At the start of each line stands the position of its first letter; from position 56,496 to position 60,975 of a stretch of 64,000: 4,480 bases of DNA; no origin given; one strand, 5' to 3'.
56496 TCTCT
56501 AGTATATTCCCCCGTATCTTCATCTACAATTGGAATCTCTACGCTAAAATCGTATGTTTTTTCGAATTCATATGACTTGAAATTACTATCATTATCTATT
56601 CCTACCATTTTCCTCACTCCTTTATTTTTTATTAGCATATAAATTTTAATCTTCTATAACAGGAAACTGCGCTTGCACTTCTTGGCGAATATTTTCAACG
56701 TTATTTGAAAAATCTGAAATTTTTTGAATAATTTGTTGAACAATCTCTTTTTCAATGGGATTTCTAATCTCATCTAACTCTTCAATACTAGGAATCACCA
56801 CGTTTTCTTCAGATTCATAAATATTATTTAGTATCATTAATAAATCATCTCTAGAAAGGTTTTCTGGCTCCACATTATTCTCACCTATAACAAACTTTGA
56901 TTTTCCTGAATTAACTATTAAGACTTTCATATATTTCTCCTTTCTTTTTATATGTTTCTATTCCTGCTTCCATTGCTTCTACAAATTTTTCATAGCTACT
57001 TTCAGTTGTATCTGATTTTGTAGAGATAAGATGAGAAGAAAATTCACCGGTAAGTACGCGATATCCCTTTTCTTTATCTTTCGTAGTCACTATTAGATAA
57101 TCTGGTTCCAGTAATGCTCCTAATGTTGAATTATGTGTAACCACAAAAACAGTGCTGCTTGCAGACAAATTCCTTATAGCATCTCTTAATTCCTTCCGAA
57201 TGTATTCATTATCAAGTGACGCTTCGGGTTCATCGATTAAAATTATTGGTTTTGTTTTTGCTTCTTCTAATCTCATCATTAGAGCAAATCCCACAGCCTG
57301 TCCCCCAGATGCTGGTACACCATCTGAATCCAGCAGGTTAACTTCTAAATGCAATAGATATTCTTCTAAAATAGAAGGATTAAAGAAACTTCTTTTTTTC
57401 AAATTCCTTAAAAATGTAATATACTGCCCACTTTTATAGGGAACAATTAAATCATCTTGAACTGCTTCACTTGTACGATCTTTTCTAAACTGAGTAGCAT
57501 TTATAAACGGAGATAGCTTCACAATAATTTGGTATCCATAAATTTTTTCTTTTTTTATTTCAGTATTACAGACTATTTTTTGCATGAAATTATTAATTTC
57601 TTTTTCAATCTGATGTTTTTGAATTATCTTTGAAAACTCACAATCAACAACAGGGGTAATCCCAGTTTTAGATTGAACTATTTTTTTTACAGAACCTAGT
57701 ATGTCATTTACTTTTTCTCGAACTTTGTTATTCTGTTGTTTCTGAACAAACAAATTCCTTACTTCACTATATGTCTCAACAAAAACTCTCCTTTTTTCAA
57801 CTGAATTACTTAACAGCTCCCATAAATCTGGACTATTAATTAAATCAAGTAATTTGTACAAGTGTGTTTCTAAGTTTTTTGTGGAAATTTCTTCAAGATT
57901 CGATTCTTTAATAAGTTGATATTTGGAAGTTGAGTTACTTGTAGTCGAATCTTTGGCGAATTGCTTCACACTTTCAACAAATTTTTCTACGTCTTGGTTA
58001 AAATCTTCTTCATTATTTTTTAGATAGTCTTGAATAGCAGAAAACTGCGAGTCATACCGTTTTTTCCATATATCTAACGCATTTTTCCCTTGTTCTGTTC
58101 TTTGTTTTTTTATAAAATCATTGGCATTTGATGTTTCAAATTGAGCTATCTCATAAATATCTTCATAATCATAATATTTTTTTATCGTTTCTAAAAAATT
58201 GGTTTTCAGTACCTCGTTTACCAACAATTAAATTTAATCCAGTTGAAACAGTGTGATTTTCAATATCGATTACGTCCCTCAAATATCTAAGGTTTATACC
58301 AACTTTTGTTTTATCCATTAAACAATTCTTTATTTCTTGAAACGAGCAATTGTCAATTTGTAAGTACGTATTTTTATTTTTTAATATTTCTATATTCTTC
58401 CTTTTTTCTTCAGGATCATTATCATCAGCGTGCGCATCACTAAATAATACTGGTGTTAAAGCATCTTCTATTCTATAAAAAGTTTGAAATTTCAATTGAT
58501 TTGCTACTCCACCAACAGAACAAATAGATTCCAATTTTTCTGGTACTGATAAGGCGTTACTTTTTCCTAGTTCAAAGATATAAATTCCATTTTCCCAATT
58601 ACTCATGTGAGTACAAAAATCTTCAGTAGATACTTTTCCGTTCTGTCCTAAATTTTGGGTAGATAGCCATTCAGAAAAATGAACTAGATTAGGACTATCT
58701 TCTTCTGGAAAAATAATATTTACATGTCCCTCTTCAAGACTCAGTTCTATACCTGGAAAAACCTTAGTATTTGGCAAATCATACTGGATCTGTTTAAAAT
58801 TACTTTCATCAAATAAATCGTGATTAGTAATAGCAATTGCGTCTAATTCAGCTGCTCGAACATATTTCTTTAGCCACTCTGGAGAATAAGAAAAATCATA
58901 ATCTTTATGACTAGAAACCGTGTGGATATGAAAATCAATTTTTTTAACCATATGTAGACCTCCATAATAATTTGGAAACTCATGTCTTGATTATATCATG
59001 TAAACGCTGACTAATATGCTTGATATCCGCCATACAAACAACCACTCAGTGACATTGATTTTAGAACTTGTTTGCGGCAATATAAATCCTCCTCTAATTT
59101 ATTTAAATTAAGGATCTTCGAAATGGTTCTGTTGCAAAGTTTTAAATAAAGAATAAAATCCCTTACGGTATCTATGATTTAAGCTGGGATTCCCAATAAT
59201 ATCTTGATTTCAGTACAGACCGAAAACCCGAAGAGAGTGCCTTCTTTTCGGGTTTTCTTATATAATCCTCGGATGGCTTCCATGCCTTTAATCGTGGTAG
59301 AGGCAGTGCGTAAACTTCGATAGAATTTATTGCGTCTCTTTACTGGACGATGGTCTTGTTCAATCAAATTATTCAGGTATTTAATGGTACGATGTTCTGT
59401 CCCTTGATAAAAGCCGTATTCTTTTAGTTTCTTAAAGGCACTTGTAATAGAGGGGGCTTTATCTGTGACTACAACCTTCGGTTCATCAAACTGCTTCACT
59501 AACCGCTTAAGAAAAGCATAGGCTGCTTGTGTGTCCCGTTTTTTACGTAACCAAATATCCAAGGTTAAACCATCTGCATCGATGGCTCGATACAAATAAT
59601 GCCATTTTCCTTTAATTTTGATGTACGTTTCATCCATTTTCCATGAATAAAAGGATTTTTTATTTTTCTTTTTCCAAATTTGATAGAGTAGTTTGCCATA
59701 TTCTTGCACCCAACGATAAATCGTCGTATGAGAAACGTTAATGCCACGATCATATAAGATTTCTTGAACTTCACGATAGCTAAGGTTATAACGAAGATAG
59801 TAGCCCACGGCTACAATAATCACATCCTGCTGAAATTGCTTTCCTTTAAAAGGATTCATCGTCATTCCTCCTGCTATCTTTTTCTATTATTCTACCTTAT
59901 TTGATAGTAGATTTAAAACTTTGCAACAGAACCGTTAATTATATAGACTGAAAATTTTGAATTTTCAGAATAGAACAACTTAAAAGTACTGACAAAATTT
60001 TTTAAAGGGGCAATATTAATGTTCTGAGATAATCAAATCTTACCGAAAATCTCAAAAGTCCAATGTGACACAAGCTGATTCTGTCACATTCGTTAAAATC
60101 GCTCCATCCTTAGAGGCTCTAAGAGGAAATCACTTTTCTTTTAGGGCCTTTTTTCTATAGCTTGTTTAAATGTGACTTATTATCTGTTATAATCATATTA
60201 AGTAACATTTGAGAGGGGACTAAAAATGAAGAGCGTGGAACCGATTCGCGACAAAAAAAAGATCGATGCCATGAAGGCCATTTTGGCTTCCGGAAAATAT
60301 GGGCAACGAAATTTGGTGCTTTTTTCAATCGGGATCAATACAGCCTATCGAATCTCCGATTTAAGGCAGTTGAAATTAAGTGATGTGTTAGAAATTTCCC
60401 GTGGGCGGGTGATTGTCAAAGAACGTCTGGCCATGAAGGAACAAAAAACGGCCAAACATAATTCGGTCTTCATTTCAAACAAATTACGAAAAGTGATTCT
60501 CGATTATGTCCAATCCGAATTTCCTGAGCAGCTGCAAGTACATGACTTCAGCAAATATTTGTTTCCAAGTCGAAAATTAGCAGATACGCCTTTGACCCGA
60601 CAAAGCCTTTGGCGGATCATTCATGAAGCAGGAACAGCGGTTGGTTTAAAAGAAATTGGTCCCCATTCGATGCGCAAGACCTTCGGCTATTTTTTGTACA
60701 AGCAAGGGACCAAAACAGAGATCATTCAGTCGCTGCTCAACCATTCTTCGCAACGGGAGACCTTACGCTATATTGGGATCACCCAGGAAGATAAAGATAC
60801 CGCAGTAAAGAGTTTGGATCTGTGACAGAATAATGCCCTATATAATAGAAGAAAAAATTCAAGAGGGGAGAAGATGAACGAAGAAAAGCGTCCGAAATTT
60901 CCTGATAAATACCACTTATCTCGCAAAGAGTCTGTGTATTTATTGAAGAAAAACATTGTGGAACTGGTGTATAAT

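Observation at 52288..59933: Defence island delimited by a solo IS1216 IR and a complete IS1216: an IS6-mobilised cargo module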

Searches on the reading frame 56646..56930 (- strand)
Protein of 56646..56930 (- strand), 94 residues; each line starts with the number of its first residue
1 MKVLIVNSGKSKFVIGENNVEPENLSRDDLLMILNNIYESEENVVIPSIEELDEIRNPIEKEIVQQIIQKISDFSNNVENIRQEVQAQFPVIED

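Call 16: search_protein_families(library=padloc, proteins=[window:56646-56930:-])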
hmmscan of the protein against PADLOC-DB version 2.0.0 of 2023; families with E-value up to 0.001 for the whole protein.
window:56646-56930:- (94 aa): 3 families
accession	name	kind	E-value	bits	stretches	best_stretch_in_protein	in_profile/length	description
PDLC04681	PDC-M49B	-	3.3e-40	134.5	1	1-94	1-94/94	-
PDLC04682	PDC-M49B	-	2.2e-07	29.5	1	1-89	1-87/97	-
PDLC04683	PDC-M49B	-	0.00018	19.9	1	2-85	2-85/135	-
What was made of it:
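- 56646..56930 (-): PDC-M49B (94 aa). PADLOC PDC-M49B at 3e-40, full length (call 16).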

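Call 17: search_protein_families(library=pfam, proteins=[window:56646-56930:-], max_evalue=0.01)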
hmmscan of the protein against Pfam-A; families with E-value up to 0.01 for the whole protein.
window:56646-56930:- (94 aa): 0 families

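Call 67: search_protein_families(library=pfam, proteins=[window:56646-56930:-], max_evalue=5)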
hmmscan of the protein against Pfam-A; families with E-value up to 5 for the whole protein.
window:56646-56930:- (94 aa): 2 families
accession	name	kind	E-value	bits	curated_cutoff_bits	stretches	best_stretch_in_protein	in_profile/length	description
PF20285.3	CTD9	-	0.071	14.1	27.9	1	28-81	40-93/113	C-terminal domain 9 of the ABC-three component (ABC-3C) systems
PF01442.23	Apolipoprotein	-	0.14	12.3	90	1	48-89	111-152/190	Apolipoprotein A1/A4/E domain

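Call 77: find_encoding_contigs(protein=window:56646-56930:-, flank=8000, max_places=10)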
Protein window:56646-56930:- (94 aa): 22 contigs read that carry it; 10 places shown.
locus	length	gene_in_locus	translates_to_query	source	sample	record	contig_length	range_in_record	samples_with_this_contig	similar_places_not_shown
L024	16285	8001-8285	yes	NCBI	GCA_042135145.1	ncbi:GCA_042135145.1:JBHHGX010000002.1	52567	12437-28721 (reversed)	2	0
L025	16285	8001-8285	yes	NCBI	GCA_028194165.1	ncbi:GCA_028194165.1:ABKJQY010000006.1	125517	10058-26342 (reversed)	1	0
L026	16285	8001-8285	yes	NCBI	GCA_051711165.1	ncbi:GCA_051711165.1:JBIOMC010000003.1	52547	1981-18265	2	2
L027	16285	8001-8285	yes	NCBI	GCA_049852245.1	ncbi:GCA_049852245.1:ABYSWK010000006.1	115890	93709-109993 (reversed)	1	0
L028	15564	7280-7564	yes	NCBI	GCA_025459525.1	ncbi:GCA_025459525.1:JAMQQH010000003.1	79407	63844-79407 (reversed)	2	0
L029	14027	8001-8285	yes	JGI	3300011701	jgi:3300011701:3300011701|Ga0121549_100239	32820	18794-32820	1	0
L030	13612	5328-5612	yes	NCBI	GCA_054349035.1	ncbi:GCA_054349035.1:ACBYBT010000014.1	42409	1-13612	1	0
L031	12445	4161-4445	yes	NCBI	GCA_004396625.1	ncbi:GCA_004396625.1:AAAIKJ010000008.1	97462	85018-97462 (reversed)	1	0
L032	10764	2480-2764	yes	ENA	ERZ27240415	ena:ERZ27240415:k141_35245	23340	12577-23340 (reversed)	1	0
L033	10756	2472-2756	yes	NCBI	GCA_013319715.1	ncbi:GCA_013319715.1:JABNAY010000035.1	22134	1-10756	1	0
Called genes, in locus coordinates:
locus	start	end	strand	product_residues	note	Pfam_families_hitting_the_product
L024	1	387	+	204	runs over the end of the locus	PF00239:Resolvase, PF04218:CENP-B_N (faint), PF02796:HTH_7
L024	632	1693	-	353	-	-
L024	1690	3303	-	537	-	PF13175:AAA_15, PF13304:AAA_21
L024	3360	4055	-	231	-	PF02661:Fic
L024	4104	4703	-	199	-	PF00589:Phage_integrase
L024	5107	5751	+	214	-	PF00665:rve, PF13610:DDE_Tnp_IS240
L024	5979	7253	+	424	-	-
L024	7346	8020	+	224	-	PF02463:SMC_N (weak), PF13304:AAA_21 (weak)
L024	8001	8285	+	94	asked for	-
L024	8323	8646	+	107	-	-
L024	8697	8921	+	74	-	PF04810:zf-Sec23_Sec24 (weak)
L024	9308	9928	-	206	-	PF08937:ThsB_TIR (weak)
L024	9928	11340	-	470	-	PF13289:SIR2_2, PF18185:STALD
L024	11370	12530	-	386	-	PF08937:ThsB_TIR (weak), PF13676:TIR_2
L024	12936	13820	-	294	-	-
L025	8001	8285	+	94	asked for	-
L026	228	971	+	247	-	PF20046:DUF6448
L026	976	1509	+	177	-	PF10502:Peptidase_S26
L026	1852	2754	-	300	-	PF00126:HTH_1, PF03466:LysR_substrate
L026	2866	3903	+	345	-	PF03601:Cons_hypoth698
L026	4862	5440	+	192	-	PF00239:Resolvase, PF18010:HTH_49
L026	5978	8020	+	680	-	PF02463:SMC_N, PF13304:AAA_21 (weak)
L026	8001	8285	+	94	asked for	-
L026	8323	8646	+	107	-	-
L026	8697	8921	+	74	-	PF04810:zf-Sec23_Sec24 (weak)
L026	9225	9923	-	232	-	PF02661:Fic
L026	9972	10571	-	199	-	PF00589:Phage_integrase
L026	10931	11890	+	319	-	PF00665:rve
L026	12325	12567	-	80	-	-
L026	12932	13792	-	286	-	PF13936:HTH_38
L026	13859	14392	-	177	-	-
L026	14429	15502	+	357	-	-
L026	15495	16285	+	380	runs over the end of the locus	-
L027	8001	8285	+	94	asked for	-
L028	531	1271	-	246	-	PF01609:DDE_Tnp_1, PF13701:DDE_Tnp_1_4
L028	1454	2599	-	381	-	PF00390:malic, PF03949:Malic_M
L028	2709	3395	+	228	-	PF00665:rve, PF13610:DDE_Tnp_IS240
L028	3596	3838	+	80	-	-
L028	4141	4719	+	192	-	PF00239:Resolvase, PF18010:HTH_49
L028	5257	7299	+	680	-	PF02463:SMC_N, PF13304:AAA_21 (weak)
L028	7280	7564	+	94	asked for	-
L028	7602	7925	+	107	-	-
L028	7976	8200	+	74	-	PF04810:zf-Sec23_Sec24 (weak)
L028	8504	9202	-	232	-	PF02661:Fic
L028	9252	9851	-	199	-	PF00589:Phage_integrase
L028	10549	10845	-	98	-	PF08951:EntA_Immun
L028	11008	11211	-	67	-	-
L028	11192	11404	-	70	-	PF13560:HTH_31 (weak), PF01381:HTH_3, PF12844:HTH_19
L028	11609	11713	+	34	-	PF13955:Fst_toxin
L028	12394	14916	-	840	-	-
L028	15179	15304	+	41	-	-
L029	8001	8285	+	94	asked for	-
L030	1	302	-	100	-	?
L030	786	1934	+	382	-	PF02463:SMC_N (weak), PF13304:AAA_21 (weak)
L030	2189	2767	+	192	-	PF00239:Resolvase, PF18010:HTH_49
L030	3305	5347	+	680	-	PF02463:SMC_N, PF13304:AAA_21 (weak)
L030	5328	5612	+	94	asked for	-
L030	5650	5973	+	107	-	-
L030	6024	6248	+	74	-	PF04810:zf-Sec23_Sec24 (weak)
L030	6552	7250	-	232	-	PF02661:Fic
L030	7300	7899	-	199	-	PF00589:Phage_integrase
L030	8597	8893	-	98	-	PF08951:EntA_Immun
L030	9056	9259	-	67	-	-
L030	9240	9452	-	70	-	PF13560:HTH_31 (weak), PF01381:HTH_3, PF12844:HTH_19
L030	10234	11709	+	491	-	PF13655:RVT_N, PF00078:RVT_1, PF08388:GIIM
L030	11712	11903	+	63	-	PF13955:Fst_toxin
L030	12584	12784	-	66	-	PF00746:Gram_pos_anchor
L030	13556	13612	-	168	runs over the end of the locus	-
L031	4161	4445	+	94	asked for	-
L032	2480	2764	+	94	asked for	-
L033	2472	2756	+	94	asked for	-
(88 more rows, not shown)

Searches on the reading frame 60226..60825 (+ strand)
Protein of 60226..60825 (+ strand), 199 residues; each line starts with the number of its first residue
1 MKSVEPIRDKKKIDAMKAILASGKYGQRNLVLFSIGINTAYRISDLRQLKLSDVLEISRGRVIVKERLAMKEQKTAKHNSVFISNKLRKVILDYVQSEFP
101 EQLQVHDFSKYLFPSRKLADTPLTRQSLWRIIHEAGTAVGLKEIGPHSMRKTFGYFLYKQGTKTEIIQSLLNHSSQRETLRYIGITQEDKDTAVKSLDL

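Call 73: search_protein_families(library=ncbifam, proteins=[window:60226-60825:+], max_evalue=0.00001)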
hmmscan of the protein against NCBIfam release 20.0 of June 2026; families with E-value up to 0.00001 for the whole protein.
window:60226-60825:+ (199 aa): 7 families
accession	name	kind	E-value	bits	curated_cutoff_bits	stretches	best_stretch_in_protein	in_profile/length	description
NF040815.2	recomb_XerA_Arch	equivalog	6.5e-20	71.8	220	1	22-189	108-258/263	site-specific tyrosine recombinase/integron integrase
NF001399.0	PRK00283.1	subfamily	1.7e-17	63.6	279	1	21-189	128-287/300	tyrosine recombinase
TIGR02225.1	recomb_XerD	equivalog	5.3e-17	62.1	329.6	1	23-188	120-277/290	site-specific tyrosine recombinase XerD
NF007371.0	PRK09871.1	subfamily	2e-15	56.8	222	1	11-183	10-172/198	tyrosine-type DNA invertase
NF007370.0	PRK09870.1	subfamily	1e-13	51.4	221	1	11-183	16-177/200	tyrosine-type DNA invertase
TIGR02224.1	recomb_XerC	equivalog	6e-12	45.5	335.15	1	26-190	127-282/295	tyrosine recombinase XerC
NF003462.0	PRK05084.1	equivalog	1.1e-09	37.5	267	1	27-197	195-356/360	tyrosine recombinase XerS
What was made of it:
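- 59934..61345 (+): Tyrosine recombinase (60226-60825) and the adjacent gene. This is backbone DNA that lies 1,465 bp to the right of fst in intact relatives. NCBIfam tyrosine recombinase hits (call 73).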
